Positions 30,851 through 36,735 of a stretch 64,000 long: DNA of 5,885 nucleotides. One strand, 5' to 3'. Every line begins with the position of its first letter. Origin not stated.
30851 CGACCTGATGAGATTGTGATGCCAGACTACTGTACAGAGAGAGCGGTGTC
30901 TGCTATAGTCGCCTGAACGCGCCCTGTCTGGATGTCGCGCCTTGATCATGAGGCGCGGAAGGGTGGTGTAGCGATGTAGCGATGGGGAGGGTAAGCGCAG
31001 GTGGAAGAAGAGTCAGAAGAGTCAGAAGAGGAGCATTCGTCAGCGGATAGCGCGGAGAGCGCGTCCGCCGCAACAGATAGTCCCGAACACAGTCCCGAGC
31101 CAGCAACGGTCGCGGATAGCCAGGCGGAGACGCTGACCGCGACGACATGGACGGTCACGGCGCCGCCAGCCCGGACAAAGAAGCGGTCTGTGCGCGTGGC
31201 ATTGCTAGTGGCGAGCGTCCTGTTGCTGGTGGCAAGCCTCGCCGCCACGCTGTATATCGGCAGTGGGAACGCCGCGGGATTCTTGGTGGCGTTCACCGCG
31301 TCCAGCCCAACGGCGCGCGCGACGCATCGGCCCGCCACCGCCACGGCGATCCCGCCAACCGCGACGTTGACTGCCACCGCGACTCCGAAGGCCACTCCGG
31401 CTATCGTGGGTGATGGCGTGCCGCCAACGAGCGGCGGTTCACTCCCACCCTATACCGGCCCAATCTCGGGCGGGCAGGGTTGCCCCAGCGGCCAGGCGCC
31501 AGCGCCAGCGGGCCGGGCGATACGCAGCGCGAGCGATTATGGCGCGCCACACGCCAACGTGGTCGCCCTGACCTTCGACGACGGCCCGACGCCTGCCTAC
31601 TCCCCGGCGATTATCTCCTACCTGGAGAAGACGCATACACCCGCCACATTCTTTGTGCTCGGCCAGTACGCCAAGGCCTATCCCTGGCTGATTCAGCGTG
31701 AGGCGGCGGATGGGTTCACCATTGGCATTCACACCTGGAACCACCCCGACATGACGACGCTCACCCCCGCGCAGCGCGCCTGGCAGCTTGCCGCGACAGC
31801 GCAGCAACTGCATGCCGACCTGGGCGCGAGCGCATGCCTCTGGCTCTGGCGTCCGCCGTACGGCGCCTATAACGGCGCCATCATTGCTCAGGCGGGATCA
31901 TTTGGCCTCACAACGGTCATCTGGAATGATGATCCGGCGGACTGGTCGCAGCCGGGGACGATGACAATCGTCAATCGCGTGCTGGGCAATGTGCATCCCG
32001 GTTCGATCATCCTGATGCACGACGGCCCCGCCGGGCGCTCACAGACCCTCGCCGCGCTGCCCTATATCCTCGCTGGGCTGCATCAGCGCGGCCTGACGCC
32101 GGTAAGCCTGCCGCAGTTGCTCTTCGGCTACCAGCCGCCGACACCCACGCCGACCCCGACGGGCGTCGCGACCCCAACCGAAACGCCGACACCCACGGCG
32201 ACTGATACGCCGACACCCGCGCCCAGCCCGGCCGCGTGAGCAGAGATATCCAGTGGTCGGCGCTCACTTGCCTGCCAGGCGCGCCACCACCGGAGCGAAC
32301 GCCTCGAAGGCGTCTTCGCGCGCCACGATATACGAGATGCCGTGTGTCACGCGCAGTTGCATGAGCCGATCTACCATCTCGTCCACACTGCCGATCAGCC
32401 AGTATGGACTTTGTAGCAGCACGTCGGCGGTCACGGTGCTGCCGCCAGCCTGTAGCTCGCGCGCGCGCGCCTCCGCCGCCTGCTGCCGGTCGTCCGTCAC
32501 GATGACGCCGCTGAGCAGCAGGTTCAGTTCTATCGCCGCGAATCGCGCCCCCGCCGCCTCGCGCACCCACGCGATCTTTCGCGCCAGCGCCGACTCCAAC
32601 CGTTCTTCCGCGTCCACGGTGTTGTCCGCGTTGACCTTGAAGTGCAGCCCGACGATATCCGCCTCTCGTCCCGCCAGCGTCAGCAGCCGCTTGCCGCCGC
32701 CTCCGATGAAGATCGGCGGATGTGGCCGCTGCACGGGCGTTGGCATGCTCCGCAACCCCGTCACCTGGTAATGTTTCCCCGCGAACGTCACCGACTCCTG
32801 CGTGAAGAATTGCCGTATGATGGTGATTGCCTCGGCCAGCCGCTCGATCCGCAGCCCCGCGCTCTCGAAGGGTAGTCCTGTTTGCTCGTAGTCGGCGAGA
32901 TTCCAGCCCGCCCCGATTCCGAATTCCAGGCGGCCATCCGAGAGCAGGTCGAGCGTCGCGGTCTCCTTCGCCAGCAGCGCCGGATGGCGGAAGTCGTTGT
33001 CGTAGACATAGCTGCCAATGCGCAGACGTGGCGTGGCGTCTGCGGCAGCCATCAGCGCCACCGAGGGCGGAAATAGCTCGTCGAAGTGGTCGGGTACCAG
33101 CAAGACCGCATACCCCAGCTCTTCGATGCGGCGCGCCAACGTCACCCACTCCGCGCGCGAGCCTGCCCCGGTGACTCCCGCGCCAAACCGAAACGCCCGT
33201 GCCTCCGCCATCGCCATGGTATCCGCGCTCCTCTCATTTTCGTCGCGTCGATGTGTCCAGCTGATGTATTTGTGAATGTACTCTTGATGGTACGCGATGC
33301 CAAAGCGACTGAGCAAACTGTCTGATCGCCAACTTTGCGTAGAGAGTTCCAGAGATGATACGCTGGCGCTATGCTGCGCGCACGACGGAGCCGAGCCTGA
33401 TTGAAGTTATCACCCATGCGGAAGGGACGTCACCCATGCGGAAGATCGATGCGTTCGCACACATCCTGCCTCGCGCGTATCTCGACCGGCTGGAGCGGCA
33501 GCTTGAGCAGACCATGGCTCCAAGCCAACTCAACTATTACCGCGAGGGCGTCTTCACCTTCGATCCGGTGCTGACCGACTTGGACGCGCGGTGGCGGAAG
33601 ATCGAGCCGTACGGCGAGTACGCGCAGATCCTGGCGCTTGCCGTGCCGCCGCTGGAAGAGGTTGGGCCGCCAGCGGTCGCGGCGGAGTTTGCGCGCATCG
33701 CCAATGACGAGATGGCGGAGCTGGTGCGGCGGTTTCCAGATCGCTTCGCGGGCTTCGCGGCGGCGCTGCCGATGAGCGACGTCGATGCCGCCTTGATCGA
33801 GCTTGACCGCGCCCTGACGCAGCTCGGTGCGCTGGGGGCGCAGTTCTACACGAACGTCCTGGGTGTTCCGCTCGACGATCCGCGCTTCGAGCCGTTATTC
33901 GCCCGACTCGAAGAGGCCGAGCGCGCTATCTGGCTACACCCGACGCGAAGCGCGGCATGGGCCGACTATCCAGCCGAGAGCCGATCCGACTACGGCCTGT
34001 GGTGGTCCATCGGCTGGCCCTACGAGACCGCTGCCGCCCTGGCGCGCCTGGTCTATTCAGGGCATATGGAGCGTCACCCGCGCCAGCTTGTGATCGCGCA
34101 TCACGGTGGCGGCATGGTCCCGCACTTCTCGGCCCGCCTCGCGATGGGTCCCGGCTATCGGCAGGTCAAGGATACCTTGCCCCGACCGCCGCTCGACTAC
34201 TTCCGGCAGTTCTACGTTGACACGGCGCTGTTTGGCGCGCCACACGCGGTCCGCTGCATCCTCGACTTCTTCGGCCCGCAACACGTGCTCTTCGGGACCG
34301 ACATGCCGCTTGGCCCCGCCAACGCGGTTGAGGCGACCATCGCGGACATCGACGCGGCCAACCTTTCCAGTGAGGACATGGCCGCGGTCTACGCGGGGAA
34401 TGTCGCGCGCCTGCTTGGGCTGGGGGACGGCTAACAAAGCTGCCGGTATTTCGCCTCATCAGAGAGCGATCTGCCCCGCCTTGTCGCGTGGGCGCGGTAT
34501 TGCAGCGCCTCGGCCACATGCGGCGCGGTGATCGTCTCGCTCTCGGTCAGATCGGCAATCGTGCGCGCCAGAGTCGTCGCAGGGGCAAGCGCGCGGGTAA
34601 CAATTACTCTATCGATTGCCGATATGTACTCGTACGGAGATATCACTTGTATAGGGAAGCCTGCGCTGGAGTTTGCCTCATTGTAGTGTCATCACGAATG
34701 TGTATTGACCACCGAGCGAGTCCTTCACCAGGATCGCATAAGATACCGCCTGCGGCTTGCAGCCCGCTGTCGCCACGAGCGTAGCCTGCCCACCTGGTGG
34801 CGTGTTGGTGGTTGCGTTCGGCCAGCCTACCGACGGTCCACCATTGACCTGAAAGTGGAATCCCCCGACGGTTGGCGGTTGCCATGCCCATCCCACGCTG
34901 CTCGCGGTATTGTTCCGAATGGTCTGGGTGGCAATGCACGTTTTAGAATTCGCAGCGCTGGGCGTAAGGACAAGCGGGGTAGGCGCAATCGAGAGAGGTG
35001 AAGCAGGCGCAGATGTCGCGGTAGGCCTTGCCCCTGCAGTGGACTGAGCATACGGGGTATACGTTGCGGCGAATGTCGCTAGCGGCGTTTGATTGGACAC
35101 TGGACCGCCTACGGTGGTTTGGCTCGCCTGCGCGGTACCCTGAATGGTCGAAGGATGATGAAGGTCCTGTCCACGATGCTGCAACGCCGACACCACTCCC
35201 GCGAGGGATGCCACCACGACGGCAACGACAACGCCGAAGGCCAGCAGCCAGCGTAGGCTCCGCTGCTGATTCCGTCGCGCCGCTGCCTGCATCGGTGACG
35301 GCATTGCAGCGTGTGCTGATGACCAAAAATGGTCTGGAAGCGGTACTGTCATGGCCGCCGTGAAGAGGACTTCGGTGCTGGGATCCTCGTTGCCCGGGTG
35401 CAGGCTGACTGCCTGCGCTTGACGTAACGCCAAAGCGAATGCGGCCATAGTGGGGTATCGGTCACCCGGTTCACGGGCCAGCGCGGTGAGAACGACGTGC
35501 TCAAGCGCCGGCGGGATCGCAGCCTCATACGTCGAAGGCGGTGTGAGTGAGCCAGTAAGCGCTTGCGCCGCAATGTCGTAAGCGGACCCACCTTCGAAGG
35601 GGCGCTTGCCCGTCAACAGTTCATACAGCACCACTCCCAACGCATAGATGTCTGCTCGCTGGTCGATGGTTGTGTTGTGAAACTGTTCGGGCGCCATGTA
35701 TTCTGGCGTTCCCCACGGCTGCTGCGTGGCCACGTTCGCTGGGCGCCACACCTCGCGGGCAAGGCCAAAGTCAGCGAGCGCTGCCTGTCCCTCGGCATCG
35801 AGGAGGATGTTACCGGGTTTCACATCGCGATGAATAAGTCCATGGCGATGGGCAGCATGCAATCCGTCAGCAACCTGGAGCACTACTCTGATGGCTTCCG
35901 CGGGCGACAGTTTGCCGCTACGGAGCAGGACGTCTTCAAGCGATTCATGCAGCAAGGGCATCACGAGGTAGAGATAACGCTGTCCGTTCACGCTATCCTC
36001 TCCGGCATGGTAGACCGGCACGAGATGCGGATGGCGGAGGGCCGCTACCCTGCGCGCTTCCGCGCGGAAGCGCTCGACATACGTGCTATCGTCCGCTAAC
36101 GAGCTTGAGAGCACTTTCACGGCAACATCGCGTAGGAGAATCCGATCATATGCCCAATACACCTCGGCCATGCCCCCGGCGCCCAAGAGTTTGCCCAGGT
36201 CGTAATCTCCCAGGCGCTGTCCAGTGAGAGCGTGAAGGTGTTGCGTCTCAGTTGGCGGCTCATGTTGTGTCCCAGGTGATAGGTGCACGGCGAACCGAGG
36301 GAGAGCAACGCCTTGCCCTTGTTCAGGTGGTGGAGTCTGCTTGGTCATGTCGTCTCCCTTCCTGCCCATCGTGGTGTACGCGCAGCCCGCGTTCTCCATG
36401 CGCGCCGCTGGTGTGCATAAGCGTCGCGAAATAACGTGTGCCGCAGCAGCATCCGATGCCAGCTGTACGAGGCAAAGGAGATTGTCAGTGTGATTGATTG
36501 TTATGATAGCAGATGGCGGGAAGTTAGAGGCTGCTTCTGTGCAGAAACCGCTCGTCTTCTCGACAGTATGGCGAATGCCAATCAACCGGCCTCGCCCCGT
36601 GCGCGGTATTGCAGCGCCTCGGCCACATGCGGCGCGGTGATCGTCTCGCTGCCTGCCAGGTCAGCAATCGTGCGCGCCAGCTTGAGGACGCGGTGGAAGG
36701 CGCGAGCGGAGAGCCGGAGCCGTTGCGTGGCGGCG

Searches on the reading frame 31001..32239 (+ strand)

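Call 52: search_protein_families(library=pfam, proteins=[window:31001-32239:+], max_evalue=0.001)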
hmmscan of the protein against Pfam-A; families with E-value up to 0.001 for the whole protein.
window:31001-32239:+ (412 aa): 1 family
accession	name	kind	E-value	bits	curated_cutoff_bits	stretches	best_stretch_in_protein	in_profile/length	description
PF01522.26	Polysacc_deac_1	-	2.6e-32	111.8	23.1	1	183-306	4-124/124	Polysaccharide deacetylase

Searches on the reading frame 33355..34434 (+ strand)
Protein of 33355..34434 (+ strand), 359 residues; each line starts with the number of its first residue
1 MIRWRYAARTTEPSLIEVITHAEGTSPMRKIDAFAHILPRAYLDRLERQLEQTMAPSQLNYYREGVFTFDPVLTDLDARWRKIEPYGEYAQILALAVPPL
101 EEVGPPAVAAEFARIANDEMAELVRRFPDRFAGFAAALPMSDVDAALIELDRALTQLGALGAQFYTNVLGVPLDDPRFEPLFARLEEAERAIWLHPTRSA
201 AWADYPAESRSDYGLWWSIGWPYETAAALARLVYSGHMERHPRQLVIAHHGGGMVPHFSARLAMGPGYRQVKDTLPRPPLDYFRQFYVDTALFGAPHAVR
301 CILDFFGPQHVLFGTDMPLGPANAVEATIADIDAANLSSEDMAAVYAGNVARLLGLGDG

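Call 52: search_protein_families(library=pfam, proteins=[window:33355-34434:+], max_evalue=0.001)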
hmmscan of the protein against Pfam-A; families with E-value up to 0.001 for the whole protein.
window:33355-34434:+ (359 aa): 1 family
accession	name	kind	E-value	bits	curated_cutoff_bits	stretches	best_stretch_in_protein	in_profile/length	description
PF04909.20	Amidohydro_2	-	1e-28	101.4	26.4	1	103-356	52-289/289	Amidohydrolase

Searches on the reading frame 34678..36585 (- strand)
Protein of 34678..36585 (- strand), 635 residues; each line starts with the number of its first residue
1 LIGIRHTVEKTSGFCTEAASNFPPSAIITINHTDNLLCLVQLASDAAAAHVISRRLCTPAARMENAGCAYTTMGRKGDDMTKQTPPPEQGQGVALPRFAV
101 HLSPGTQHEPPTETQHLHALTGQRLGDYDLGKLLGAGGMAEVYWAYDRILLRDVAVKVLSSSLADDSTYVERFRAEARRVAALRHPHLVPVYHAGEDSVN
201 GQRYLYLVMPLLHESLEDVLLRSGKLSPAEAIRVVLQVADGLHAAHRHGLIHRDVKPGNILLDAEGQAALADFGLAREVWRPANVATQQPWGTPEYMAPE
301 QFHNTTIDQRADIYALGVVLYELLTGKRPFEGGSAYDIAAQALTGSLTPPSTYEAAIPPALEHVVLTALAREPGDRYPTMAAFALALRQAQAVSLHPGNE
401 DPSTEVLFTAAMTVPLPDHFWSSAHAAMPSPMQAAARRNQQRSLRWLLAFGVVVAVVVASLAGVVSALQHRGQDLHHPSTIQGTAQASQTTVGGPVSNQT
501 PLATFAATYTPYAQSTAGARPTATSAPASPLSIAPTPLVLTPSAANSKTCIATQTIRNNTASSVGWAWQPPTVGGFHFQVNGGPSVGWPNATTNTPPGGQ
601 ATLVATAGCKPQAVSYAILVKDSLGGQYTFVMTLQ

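Call 52: search_protein_families(library=pfam, proteins=[window:34678-36585:-], max_evalue=0.001)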
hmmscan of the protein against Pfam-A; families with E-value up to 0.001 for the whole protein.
window:34678-36585:- (635 aa): 6 families
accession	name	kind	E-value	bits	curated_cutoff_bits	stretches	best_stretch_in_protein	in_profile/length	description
PF00069.31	Pkinase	-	1.5e-47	162.7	31.7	1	128-376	1-251/263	Protein kinase domain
PF07714.23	PK_Tyr_Ser-Thr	-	8e-33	114.3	23.1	1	130-379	3-250/258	Protein tyrosine and serine/threonine kinase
PF01636.29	APH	-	3.3e-05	24.2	23.2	0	242-277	162-198/239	Phosphotransferase enzyme family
PF03109.22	ABC1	-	6.5e-05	22.6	22.9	1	242-279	180-217/244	ABC1 atypical kinase-like domain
PF14531.12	Kinase-like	-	0.00013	21.8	25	1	215-331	131-252/289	Kinase-like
PF06293.20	Kdo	-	0.00099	19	21.3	0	152-282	37-175/207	Lipopolysaccharide kinase (Kdo/WaaP) family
